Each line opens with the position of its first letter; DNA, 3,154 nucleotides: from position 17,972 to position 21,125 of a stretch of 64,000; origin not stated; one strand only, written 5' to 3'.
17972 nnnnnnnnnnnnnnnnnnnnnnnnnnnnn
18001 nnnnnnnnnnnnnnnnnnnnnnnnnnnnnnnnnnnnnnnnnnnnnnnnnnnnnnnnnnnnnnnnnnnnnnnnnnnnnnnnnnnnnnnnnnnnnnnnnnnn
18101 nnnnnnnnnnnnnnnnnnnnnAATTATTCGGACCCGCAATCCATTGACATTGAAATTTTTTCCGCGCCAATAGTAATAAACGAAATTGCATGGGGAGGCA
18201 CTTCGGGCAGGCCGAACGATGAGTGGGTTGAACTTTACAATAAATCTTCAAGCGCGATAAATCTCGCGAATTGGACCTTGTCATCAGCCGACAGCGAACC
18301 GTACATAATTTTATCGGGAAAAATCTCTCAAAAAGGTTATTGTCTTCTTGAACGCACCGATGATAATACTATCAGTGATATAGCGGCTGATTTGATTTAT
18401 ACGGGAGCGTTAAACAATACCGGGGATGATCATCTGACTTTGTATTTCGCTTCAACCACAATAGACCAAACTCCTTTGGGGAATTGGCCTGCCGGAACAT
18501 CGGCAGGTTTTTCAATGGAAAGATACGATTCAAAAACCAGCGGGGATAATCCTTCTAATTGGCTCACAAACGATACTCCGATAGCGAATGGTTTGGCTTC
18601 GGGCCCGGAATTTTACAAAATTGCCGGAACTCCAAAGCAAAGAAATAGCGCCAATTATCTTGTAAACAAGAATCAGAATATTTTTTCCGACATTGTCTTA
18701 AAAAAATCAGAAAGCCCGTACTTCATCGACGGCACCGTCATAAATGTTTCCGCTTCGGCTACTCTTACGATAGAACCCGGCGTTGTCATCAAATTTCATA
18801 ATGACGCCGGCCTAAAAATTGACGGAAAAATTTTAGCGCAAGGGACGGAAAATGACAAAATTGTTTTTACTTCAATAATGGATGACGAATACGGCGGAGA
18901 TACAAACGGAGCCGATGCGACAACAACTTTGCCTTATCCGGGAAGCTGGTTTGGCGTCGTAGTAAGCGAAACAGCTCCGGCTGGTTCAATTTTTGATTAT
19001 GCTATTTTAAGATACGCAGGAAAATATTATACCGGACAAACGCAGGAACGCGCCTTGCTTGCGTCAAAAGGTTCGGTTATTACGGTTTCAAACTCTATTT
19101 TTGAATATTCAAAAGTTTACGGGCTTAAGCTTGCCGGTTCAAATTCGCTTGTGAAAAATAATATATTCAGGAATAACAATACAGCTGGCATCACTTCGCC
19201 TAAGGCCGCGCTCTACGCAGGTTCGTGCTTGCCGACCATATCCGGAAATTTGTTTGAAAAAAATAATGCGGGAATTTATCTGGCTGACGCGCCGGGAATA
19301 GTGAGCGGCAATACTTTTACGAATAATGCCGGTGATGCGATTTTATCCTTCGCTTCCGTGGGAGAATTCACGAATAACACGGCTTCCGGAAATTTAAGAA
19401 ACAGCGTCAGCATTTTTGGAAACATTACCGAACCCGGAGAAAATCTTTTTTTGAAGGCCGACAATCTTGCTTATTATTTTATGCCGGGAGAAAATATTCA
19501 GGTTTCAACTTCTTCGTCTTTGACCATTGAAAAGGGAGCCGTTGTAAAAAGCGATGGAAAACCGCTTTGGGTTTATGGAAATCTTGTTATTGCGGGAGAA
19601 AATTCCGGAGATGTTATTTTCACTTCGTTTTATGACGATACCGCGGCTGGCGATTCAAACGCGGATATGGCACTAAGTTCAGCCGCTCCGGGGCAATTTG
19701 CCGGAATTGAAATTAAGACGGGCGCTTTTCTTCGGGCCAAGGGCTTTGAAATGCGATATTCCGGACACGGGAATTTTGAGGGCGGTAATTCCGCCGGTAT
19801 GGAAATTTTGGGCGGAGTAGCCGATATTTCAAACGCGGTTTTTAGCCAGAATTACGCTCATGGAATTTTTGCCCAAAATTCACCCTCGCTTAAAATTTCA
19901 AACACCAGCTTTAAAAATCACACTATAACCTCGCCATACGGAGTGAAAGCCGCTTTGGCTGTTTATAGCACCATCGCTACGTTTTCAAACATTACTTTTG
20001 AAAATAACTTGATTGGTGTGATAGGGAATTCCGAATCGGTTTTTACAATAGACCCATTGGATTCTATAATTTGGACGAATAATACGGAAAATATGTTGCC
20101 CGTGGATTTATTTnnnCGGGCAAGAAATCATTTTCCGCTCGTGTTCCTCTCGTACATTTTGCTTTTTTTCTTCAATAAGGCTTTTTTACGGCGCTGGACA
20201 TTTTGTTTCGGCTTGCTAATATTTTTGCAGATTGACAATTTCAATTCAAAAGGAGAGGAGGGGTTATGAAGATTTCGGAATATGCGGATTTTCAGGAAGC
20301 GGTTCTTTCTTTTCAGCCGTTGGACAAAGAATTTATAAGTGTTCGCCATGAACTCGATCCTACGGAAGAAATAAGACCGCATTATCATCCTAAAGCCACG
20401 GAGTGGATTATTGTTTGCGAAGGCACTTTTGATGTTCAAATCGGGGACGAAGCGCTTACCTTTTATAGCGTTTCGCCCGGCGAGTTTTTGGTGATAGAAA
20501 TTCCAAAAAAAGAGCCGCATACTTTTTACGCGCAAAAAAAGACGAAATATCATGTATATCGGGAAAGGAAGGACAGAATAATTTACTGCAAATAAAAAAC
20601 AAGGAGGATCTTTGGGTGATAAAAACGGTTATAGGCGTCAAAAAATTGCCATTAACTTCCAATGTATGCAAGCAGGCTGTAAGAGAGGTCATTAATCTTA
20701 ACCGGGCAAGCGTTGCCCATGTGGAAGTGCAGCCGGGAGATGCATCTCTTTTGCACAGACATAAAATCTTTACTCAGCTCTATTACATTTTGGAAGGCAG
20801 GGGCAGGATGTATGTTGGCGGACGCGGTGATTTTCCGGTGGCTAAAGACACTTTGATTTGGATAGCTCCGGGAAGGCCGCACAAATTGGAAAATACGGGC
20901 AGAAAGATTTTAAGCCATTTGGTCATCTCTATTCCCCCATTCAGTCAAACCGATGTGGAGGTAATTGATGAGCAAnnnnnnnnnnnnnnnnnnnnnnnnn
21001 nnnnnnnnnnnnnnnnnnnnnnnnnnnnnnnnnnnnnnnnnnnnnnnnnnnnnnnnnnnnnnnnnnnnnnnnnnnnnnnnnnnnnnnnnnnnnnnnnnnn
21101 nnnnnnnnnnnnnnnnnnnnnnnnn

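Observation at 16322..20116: Giant secreted protein combining a zinc-phospholipase-C-like domain, a lamin-tail domain and a pectate-lyase-like beta-helix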

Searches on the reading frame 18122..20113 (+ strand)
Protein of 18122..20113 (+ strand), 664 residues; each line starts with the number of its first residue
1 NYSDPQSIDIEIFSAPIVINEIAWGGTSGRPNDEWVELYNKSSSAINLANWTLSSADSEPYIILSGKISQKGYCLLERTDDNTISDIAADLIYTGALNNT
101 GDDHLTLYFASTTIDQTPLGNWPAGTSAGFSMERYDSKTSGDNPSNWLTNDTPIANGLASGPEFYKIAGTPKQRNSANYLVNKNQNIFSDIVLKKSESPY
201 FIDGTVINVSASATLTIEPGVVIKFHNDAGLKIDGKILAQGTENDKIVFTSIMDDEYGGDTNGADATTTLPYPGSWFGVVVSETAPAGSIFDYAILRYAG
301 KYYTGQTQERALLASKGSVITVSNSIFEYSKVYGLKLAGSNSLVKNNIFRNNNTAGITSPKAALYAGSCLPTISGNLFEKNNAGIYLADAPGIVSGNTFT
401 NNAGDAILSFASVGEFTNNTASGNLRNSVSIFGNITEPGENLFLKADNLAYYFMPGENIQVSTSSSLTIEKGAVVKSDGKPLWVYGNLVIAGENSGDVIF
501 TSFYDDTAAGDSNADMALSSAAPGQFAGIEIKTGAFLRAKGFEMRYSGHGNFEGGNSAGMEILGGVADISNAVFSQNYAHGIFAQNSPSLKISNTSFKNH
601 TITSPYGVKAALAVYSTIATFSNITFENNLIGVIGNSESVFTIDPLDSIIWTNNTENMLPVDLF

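Call 60: search_solved_structures(query=window:18122-20113:+, max_evalue=1)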
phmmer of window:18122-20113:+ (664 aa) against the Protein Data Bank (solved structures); distinct sequences matched with E-value up to 1: 0.
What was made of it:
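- On Pectate lyase (catalytic families): No PDB sequence hit for aa 601-1264 (call 60).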

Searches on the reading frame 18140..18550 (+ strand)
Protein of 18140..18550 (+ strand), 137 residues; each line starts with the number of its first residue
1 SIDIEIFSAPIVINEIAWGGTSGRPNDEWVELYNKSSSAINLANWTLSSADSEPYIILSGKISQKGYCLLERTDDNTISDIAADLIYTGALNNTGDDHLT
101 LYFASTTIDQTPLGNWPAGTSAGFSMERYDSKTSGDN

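Call 43: search_protein_families(library=pfam, proteins=[window:18140-18550:+], max_evalue=1)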
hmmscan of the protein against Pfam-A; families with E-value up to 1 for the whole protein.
window:18140-18550:+ (137 aa): 1 family
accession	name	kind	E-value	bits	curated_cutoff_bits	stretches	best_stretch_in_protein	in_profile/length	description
PF00932.25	LTD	-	1.8e-13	51.2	34.3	1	9-109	6-103/109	Lamin Tail Domain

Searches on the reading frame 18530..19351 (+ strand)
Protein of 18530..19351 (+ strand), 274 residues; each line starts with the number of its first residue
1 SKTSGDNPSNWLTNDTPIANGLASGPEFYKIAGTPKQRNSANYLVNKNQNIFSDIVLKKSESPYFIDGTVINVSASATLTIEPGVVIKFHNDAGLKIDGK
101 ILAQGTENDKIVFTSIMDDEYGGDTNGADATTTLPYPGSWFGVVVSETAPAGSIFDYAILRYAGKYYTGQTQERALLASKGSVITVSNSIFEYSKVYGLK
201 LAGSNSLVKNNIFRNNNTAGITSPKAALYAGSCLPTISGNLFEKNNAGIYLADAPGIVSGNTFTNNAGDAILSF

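Call 43: search_protein_families(library=pfam, proteins=[window:18530-19351:+], max_evalue=1)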
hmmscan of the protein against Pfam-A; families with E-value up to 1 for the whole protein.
window:18530-19351:+ (274 aa): 3 families
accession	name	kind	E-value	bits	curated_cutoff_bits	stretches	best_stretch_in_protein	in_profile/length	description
PF13229.12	Beta_helix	-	3.7e-11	43.3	25.9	1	178-271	51-142/158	Right handed beta helix region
PF05048.19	NosD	-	7.7e-08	32.5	23.6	1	177-271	42-131/212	Periplasmic copper-binding protein (NosD)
PF07602.17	DUF1565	-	0.00022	21.1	20.3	1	184-254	112-182/257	Protein of unknown function (DUF1565)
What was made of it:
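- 18629..19441 (+): Right-handed parallel beta-helix module 1, aa about 770-1040. PF13229 E 3.7e-11, NosD E 7.7e-8, DUF1565 E 2.2e-4 (call 43).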

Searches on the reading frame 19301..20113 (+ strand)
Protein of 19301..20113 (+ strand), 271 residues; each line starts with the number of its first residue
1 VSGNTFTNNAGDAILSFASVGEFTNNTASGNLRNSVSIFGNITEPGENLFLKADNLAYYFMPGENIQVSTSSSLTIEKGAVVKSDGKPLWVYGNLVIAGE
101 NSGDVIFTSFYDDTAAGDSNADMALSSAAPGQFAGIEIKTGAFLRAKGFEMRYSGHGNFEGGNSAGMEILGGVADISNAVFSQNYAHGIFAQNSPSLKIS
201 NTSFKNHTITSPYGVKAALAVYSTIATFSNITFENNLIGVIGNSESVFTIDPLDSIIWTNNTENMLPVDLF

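Call 43: search_protein_families(library=pfam, proteins=[window:19301-20113:+], max_evalue=1)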
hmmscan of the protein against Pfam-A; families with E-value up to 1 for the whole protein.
window:19301-20113:+ (271 aa): 1 family
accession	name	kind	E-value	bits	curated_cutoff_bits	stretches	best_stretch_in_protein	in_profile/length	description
PF13229.12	Beta_helix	-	6.4e-06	26.3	25.9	2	159-236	41-108/158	Right handed beta helix region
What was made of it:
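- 19442..20113 (+): Right-handed parallel beta-helix module 2, aa 1041-1264. There is no C-terminal anchor, sorting motif or TM segment. PF13229 E 6.4e-6 (call 43).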

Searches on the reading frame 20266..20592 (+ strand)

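Call 10: search_protein_families(library=pfam, proteins=[window:20266-20592:+], max_evalue=0.01)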
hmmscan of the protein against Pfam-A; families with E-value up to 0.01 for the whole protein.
window:20266-20592:+ (109 aa): 4 families
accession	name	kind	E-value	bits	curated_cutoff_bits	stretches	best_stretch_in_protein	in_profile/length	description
PF07883.17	Cupin_2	-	1.1e-09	38.3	27.2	1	28-91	3-60/70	Cupin domain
PF00190.28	Cupin_1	-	8.1e-07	29.2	22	1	36-93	46-105/151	Cupin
PF02311.25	AraC_binding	-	6.6e-05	23.1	21.1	1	31-94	10-68/135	AraC-like ligand binding domain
PF19446.4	DUF5984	-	0.0062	16.3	23.8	1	26-68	2-45/245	Family of unknown function (DUF5984)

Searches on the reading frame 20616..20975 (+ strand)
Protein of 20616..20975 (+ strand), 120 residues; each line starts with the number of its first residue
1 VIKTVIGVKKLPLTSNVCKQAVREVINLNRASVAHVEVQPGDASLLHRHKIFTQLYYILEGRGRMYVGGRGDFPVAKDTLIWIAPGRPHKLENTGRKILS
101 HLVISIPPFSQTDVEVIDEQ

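Call 10: search_protein_families(library=pfam, proteins=[window:20616-20975:+], max_evalue=0.01)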
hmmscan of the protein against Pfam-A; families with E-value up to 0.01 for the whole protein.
window:20616-20975:+ (120 aa): 4 families
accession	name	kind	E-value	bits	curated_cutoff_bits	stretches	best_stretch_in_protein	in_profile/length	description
PF07883.17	Cupin_2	-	1.1e-12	47.9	27.2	1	35-104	2-69/70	Cupin domain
PF02311.25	AraC_binding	-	9e-08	32.4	21.1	1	46-109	18-79/135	AraC-like ligand binding domain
PF01050.24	MannoseP_isomer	-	0.0031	18.1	23.6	1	29-104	26-100/116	Mannose-6-phosphate isomerase C-terminal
PF14525.12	AraC_binding_2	-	0.0084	16.3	27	0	34-107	43-107/173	AraC-binding-like domain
